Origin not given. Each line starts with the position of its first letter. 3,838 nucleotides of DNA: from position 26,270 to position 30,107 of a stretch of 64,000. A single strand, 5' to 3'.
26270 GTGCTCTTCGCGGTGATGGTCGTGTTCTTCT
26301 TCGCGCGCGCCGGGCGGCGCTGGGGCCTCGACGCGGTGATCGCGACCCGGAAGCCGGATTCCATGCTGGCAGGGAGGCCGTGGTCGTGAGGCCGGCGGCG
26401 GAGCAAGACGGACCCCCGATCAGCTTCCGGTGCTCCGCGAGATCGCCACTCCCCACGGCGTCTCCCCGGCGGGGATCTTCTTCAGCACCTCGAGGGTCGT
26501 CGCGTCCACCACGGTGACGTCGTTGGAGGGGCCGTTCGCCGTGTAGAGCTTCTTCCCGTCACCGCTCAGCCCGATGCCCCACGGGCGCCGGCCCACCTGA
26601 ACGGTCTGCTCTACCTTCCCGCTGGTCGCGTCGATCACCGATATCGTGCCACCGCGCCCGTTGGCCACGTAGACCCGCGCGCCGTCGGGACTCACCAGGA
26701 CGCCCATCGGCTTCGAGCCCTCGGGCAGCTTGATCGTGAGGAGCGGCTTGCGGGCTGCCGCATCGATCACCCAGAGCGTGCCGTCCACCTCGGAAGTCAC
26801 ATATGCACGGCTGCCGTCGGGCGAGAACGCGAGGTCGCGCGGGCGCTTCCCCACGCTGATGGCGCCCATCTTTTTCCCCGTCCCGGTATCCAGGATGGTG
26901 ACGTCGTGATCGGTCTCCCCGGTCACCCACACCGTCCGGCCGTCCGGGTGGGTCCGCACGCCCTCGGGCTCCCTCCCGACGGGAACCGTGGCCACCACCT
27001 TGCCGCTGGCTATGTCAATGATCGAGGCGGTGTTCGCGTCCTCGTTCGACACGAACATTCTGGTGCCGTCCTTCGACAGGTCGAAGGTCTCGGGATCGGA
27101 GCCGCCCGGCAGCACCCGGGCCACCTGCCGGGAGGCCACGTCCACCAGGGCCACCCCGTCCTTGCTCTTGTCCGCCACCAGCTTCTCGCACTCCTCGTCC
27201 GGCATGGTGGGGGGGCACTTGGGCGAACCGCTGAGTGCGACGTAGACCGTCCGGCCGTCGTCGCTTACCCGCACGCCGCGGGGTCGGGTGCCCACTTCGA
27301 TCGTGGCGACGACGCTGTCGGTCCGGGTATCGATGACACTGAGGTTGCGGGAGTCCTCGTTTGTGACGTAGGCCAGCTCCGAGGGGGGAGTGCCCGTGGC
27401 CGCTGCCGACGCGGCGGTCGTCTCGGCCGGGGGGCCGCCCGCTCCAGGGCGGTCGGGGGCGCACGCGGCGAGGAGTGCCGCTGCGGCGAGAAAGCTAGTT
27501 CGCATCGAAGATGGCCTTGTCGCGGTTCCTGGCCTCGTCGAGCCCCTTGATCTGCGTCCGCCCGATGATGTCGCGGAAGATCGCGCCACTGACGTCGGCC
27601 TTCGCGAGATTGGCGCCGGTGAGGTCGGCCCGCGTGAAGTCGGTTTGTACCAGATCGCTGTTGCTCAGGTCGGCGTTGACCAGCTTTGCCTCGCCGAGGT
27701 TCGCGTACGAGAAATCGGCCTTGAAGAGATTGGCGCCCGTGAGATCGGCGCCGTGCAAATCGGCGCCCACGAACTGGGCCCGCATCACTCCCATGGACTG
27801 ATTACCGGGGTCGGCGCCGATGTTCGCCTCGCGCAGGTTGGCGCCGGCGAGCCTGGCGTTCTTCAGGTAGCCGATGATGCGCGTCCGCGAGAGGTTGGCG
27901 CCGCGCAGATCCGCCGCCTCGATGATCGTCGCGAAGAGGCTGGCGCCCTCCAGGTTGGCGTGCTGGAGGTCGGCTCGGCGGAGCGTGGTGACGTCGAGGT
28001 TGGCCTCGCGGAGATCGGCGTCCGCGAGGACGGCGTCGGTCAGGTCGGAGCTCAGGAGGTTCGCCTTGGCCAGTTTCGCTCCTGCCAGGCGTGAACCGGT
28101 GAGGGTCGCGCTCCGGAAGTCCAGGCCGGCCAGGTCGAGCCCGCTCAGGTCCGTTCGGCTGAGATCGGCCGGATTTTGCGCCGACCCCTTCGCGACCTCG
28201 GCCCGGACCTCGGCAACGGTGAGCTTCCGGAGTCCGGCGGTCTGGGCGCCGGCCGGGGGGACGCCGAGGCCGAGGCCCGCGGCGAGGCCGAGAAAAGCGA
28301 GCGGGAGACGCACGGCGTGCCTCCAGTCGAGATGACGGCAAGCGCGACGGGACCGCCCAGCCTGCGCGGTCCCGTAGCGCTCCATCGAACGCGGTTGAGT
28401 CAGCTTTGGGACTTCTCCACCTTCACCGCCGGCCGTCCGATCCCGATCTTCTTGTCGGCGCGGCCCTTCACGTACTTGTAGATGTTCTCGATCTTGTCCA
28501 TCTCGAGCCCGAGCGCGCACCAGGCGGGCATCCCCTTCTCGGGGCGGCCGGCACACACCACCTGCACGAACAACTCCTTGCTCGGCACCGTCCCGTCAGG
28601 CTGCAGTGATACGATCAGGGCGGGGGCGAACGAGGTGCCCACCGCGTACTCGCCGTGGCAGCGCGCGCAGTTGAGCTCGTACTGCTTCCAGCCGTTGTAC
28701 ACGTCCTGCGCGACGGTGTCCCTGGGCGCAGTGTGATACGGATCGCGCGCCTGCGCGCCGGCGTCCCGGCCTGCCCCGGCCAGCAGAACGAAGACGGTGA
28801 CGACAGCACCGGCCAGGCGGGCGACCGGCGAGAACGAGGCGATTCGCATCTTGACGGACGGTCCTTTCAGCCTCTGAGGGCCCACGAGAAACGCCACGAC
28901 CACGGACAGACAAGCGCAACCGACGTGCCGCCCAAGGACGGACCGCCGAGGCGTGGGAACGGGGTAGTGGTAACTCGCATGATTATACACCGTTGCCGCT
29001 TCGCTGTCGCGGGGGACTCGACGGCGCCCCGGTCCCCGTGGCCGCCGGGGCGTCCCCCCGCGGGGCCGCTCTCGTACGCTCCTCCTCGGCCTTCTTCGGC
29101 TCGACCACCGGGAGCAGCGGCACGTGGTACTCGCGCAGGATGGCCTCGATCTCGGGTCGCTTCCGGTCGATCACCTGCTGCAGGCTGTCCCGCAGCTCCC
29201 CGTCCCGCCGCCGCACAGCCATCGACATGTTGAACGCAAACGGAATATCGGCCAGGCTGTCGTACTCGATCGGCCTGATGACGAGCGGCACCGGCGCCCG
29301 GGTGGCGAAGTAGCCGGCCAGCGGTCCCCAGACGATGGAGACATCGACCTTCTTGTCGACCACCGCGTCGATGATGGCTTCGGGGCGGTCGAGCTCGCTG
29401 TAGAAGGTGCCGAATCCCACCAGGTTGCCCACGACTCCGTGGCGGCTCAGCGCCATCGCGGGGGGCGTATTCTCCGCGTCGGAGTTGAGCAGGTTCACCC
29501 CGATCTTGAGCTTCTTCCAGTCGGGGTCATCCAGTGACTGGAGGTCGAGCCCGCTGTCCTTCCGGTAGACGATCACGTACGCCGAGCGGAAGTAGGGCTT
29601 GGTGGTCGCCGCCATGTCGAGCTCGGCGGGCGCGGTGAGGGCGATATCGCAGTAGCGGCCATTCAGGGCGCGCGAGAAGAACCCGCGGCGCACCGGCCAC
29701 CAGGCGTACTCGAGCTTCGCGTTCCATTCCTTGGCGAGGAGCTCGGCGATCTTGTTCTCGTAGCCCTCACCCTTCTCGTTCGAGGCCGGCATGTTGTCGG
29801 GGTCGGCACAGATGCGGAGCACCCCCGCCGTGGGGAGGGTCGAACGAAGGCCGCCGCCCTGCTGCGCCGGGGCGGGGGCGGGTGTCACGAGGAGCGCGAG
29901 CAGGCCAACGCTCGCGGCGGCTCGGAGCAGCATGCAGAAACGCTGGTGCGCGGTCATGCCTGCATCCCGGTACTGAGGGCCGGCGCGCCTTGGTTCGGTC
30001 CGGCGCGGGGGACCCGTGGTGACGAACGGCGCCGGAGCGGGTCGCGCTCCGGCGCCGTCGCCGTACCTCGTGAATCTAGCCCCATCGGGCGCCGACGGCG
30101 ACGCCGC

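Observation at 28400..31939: Lanthanide-type XoxF methanol dehydrogenase operon (xoxF-xoxJ-cytochrome c)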

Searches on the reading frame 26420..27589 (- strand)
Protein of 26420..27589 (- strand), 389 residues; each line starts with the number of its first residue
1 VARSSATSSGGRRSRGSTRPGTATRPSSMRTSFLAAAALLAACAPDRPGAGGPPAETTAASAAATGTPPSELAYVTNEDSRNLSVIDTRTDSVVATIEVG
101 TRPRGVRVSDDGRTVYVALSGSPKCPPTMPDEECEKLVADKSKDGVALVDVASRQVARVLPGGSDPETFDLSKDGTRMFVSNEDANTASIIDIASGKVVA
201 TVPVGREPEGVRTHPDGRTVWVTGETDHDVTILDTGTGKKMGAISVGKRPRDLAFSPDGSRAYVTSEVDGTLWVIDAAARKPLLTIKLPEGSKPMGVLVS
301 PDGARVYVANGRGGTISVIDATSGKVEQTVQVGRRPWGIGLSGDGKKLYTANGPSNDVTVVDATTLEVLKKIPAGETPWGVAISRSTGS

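Call 7: search_protein_families(library=ncbifam, proteins=[window:26420-27589:-], max_evalue=0.001)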
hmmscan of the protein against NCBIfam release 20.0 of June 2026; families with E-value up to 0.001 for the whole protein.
window:26420-27589:- (389 aa): 14 families
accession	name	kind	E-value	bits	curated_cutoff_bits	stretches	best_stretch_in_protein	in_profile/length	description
TIGR03866.1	PQQ_ABC_repeats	subfamily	4.5e-79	265.7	287.3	1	65-384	5-309/310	PQQ-dependent catabolism-associated beta-propeller protein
TIGR02276.1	beta_rpt_yvtn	repeat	9.4e-73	240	27.85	6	344-384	2-42/42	beta-propeller repeat protein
NF052340.1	hydrazine_beta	equivalog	4.8e-50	170.7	560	4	130-268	42-182/372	hydrazine synthase subunit beta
NF052342.1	hydrazine_BC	exception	3e-37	128.1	1250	3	138-270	55-190/690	hydrazine synthase subunit beta-gamma fusion subunit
NF052280.1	7_blade_YncE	equivalog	6.1e-31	107.5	400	3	260-350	228-315/338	7-bladed beta-propeller protein YncE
NF052460.1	L-NosZ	equivalog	4.6e-26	91.4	700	2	210-379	47-219/480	clade III lactonase-type nitrous-oxide reductase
TIGR03907.1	QH_beta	equivalog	8.9e-20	71.1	223.2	1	267-356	8-103/338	quinohemoprotein amine dehydrogenase subunit beta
NF048007.1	MmpL3Stblzr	equivalog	1e-17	64.4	600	1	146-311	159-327/366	MmpL3/TtfA transport complex stabilizer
NF038117.1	choice_anch_I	subfamily_domain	3.5e-13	49.2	300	1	79-205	73-216/458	choice-of-anchor I family protein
NF041516.1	PA2928_fam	subfamily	9.3e-10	38.4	70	0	189-241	317-372/376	PA2928 family protein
NF038015.2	AztD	exception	2.8e-08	32.9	400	0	226-339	233-351/356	zinc metallochaperone AztD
TIGR04244.1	nitrous_NosZ_RR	equivalog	1.4e-05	23.9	625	0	190-235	296-344/627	TAT-dependent nitrous-oxide reductase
TIGR02658.1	TTQ_MADH_Hv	equivalog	1.9e-05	23.6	454.45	0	78-125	282-329/358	methylamine dehydrogenase (amicyanin) large subunit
NF008258.1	PRK11028.1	equivalog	0.00014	21.1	370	0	166-279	83-207/330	6-phosphogluconolactonase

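Call 8: search_protein_families(library=pfam, proteins=[window:26420-27589:-], max_evalue=0.001)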
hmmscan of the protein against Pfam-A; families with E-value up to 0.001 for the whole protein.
window:26420-27589:- (389 aa): 17 families
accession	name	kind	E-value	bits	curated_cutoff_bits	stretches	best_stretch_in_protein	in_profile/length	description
PF21783.3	YNCE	-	9e-23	81.5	27.1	2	136-213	256-333/339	YNCE-like beta-propeller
PF25174.1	Beta-prop_THOC3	-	3.3e-19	69.4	305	3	252-375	51-170/272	THOC3 beta-propeller domain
PF02239.22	Cytochrom_D1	-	9.2e-19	67.6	25.5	1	264-378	9-121/368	Cytochrome D1 heme domain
PF10282.15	Lactonase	-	3.7e-17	63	21.7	2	243-362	186-319/344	Lactonase, 7-bladed beta-propeller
PF23414.1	Beta-prop_EML_2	-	4.6e-11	43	90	0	177-264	11-98/266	Echinoderm microtubule-associated protein second beta-propeller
PF08450.18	SGL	-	1e-10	42.1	26.3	1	65-266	46-244/246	SMP-30/Gluconolactonase/LRE-like region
PF25175.1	Beta-prop_WDR5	-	1.2e-07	31.7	250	1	176-331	64-218/296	WDR5 beta-propeller domain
PF24814.1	WD40_Prp19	-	5.2e-07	29.4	320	0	177-259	104-189/281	Prp19 WD40 domain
PF16819.11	DUF5074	-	1.2e-06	28.3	27.2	0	304-372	154-221/353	Domain of unknown function (DUF5074)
PF19381.4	DUF5956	-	2.4e-05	24.9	24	0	34-107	20-85/100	Family of unknown function (DUF5956)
PF06433.17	Me-amine-dh_H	-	4e-05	23.2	21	0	216-283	258-326/343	Methylamine dehydrogenase heavy chain (MADH)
PF12894.13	ANAPC4_WD40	-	9.8e-05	23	22.9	0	172-207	47-81/91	Anaphase-promoting complex subunit 4 WD40 domain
PF13570.13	Beta-prop_ACSF4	-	0.00045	20.2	133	0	185-332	28-173/329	Beta-alanine-activating enzyme, beta-propeller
PF01731.26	Arylesterase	-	0.00049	20.7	21.3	0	206-233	54-81/86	Arylesterase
PF24796.1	WDR55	-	0.00049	19.7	200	0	171-281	61-170/296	WDR55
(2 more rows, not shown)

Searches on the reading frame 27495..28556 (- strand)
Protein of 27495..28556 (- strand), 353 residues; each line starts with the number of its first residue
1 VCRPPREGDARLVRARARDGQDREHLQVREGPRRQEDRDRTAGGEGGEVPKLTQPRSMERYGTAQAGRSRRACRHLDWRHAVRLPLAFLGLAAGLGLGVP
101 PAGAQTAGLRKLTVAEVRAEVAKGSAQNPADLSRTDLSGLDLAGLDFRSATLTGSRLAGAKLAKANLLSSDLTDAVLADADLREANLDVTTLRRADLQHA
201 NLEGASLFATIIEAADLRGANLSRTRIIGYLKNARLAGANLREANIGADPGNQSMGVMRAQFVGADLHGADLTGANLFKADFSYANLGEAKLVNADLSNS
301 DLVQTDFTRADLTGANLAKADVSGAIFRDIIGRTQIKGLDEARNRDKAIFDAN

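Call 7: search_protein_families(library=ncbifam, proteins=[window:27495-28556:-], max_evalue=0.001)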
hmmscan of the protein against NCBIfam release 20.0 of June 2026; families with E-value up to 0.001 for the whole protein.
window:27495-28556:- (353 aa): 17 families
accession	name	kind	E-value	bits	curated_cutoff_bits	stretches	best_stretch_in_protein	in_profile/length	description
NF047416.1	penta_HetL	equivalog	4.9e-28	98.1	260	1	130-329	18-205/218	heterocyst differentiation pentapeptide repeat protein HetL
NF052603.1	penta_Alr5209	equivalog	1.8e-27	95.7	125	3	260-322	33-95/113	Alr5209 family pentapeptide repeat protein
NF011744.0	PRK15197.1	equivalog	5.4e-21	75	274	2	131-245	160-271/291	SPI-2 type III secretion system effector PipB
NF011743.0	PRK15196.1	equivalog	1.9e-19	69.8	354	2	136-246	208-319/350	type III secretion system effector PipB2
NF033086.2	penta_rpt_Qnr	equivalog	6.7e-15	55.4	240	1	130-319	5-195/211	Qnr family pentapeptide repeat protein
NF000071.4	penta_rpt_QnrA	exception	3.5e-13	49.8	450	1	130-317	11-199/218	QnrA family quinolone resistance pentapeptide repeat protein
NF012152.0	penta_rpt_QnrC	exception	3.6e-13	50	500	1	131-318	12-200/221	QnrC family quinolone resistance pentapeptide repeat protein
NF000421.1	penta_rpt_QnrVC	exception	1.1e-12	48.3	460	1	135-317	11-199/218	QnrVC family quinolone resistance pentapeptide repeat protein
NF033375.2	penta_rpt_QnrE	exception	2.3e-12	47.4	480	1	177-324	56-203/214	QnrE family quinolone resistance pentapeptide repeat protein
NF012151.0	penta_rpt_QnrAS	exception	3.9e-12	46.7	490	1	140-317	11-199/218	QnrAS family quinolone resistance pentapeptide repeat protein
NF000420.1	penta_rpt_QnrB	exception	6e-12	46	460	1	131-321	29-200/214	QnrB family quinolone resistance pentapeptide repeat protein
NF038182.1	penta_rpt_SmQnr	exception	6e-11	42.6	460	2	233-324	114-204/215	SmQnr family pentapeptide repeat protein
NF000349.1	mfpA_AE000516.2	equivalog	6e-11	42.5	360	2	261-335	88-157/183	pentapeptide repeat protein MfpA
NF000056.3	penta_rpt_QnrS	exception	1.4e-10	41.2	460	1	137-318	13-200/218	QnrS family quinolone resistance pentapeptide repeat protein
NF011904.1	PRK15377.1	subfamily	1.9e-07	29.9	500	0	113-245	2-134/606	type III secretion system effector HECT-type E3 ubiquitin transferase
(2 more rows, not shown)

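Call 8: search_protein_families(library=pfam, proteins=[window:27495-28556:-], max_evalue=0.001)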
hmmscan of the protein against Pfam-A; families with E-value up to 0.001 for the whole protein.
window:27495-28556:- (353 aa): 3 families
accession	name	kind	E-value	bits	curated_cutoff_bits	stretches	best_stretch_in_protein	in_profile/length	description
PF00805.28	Pentapeptide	-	1.1e-43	146.7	20.2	5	290-329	1-40/40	Pentapeptide repeats (8 copies)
PF13599.13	Pentapeptide_4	-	1.4e-15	57.5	38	2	266-328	7-69/78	Pentapeptide repeat region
PF13576.12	Pentapeptide_3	-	1.2e-12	48.3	27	0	282-323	1-45/48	Pentapeptide repeats (9 copies)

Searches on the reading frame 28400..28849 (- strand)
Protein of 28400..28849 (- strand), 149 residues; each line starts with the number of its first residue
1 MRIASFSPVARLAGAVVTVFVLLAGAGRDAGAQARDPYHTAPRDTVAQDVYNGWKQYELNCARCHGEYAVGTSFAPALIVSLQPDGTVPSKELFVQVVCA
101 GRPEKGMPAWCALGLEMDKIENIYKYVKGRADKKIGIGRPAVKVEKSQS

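Call 47: search_solved_structures(query=window:28400-28849:-, max_evalue=0.01, show_alignments=2)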
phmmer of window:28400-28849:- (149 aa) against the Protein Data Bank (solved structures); distinct sequences matched with E-value up to 0.01: 9.
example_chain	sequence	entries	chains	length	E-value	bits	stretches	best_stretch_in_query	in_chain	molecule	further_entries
6onq_A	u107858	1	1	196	1.1e-05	29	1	47-148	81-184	Cytochrome c XoxG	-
7q21_C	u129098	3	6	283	0.00041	24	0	11-73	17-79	Cytochrome bc1 complex cytochrome c subunit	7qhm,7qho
6hwh_M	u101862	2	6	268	0.00077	23.1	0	34-132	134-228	Cytochrome bc1 complex cytochrome c subunit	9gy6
8ovc_O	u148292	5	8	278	0.00086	22.9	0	34-131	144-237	Cytochrome bc1 complex cytochrome c subunit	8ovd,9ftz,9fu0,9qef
6adq_C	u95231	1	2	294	0.001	22.7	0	34-131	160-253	Cytochrome bc1 complex cytochrome c subunit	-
1yiq_A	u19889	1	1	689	0.0022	21.6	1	45-131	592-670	Quinohemoprotein alcohol dehydrogenase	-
8smr_G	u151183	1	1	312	0.0053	20.4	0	48-132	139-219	Cbb3-type cytochrome c oxidase subunit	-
8snh_G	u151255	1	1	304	0.0081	19.8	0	47-77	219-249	Cbb3-type cytochrome c oxidase subunit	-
4gyd_A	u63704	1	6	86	0.0095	19.6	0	49-133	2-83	Cytochrome c6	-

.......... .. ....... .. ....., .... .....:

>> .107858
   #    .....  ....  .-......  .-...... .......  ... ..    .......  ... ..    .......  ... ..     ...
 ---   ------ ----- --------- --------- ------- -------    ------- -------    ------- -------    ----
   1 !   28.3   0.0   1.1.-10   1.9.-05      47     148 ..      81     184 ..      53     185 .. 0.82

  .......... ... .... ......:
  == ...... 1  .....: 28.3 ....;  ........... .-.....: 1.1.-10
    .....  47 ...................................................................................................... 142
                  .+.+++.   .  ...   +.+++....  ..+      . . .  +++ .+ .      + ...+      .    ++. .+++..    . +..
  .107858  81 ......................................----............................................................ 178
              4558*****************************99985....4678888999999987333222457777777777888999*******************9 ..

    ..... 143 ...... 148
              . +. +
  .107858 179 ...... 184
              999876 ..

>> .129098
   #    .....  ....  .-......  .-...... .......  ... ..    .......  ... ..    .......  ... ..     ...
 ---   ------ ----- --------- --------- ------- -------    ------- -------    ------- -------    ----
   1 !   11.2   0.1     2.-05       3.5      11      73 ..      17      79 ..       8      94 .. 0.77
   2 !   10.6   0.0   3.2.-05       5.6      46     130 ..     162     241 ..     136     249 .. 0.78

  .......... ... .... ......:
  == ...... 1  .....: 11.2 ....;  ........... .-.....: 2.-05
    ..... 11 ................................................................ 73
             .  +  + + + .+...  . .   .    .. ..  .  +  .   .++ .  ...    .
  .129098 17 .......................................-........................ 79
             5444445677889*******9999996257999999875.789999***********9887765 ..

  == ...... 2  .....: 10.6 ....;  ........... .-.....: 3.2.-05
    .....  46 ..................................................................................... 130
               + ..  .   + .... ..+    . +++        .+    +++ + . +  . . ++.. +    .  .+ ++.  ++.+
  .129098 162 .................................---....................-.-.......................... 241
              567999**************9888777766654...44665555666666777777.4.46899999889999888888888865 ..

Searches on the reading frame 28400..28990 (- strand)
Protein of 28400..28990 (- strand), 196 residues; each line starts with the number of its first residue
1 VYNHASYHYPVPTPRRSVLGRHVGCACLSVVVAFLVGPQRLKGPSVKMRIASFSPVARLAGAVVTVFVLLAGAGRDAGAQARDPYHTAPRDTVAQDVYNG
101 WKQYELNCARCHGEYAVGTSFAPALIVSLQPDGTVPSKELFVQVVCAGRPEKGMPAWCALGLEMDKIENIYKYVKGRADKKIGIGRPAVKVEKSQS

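Call 7: search_protein_families(library=ncbifam, proteins=[window:28400-28990:-], max_evalue=0.001)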
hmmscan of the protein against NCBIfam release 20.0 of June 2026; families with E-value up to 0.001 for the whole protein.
window:28400-28990:- (196 aa): 6 families
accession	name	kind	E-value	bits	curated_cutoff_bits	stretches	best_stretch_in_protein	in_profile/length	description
TIGR03874.1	4cys_cytochr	equivalog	1.8e-13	50.5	161.75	1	80-195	16-133/143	c-type cytochrome, methanol metabolism-related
NF011054.0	PRK14486.1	equivalog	2.1e-06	27.5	447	1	83-177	201-290/294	putative bifunctional cbb3-type cytochrome c oxidase subunit II/cytochrome c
NF050122.1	bc1_QcrC_actin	exception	3.4e-06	26.5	200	1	59-126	5-70/253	cytochrome bc1 complex diheme cytochrome c subunit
TIGR04494.1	c550_PedF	equivalog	1.5e-05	24.9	122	1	80-153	38-104/133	cytochrome c-550 PedF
NF045930.1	Cytc6PetJCyano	equivalog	0.00023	21.1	135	0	89-180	20-108/110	cytochrome c6 PetJ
NF045773.1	cytochro_C550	exception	0.00046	20.1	125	1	61-167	16-112/118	cytochrome c550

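Call 8: search_protein_families(library=pfam, proteins=[window:28400-28990:-], max_evalue=0.001)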
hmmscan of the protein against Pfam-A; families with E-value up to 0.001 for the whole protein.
window:28400-28990:- (196 aa): 1 family
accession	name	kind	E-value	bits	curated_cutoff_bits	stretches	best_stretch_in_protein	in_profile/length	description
PF13442.11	Cytochrome_CBB3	-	1.5e-07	32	27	1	98-174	4-68/68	Cytochrome C oxidase, cbb3-type, subunit III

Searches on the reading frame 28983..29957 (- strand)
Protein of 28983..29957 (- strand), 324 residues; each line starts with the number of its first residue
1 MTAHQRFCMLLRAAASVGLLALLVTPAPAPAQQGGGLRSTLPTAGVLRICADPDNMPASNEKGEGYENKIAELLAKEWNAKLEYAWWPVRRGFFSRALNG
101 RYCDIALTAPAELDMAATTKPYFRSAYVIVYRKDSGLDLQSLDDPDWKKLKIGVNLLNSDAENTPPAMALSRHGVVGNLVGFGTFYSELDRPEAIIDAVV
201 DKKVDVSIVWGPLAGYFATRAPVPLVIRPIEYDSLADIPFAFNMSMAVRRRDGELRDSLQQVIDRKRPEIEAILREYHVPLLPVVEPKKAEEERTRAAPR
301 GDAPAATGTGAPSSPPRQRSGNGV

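Call 7: search_protein_families(library=ncbifam, proteins=[window:28983-29957:-], max_evalue=0.001)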
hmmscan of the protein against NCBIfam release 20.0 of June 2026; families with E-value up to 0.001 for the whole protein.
window:28983-29957:- (324 aa): 2 families
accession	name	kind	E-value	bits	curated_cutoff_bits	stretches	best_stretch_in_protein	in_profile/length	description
TIGR03871.1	ABC_peri_MoxJ_2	subfamily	2.2e-80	269.6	212.15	1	47-282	2-232/232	quinoprotein dehydrogenase-associated putative ABC transporter substrate-binding protein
TIGR03870.1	ABC_MoxJ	equivalog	1.2e-34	119.9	258.1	1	47-282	2-246/246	methanol oxidation system protein MoxJ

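Call 8: search_protein_families(library=pfam, proteins=[window:28983-29957:-], max_evalue=0.001)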
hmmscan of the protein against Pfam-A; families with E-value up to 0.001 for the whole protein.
window:28983-29957:- (324 aa): 1 family
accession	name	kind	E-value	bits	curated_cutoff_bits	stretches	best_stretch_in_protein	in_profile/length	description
PF00497.25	SBP_bac_3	-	0.00011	22.5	26.4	1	48-273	2-125/132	Bacterial extracellular solute-binding proteins, family 3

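Call 46: search_solved_structures(query=window:28983-29957:-, max_evalue=0.001, show_alignments=1)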
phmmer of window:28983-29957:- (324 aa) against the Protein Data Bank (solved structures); distinct sequences matched with E-value up to 0.001: 5.
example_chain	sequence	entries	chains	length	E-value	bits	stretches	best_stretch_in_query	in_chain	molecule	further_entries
6onp_A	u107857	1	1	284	1.2e-49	172.5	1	13-288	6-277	periplasmic binding protein XoxJ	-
9ism_B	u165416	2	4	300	1.7e-29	106.2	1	14-284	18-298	Methanol oxidation protein MxaJ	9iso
5sv6_A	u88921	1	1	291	6.3e-27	97.8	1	41-282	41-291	Extracellular solute-binding protein, family 3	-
5tuj_C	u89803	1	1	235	4.6e-05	26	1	43-255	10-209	Ancestral protein CDT-Anc1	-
5t0w_A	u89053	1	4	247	5.3e-05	25.8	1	43-255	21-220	AncCDT-1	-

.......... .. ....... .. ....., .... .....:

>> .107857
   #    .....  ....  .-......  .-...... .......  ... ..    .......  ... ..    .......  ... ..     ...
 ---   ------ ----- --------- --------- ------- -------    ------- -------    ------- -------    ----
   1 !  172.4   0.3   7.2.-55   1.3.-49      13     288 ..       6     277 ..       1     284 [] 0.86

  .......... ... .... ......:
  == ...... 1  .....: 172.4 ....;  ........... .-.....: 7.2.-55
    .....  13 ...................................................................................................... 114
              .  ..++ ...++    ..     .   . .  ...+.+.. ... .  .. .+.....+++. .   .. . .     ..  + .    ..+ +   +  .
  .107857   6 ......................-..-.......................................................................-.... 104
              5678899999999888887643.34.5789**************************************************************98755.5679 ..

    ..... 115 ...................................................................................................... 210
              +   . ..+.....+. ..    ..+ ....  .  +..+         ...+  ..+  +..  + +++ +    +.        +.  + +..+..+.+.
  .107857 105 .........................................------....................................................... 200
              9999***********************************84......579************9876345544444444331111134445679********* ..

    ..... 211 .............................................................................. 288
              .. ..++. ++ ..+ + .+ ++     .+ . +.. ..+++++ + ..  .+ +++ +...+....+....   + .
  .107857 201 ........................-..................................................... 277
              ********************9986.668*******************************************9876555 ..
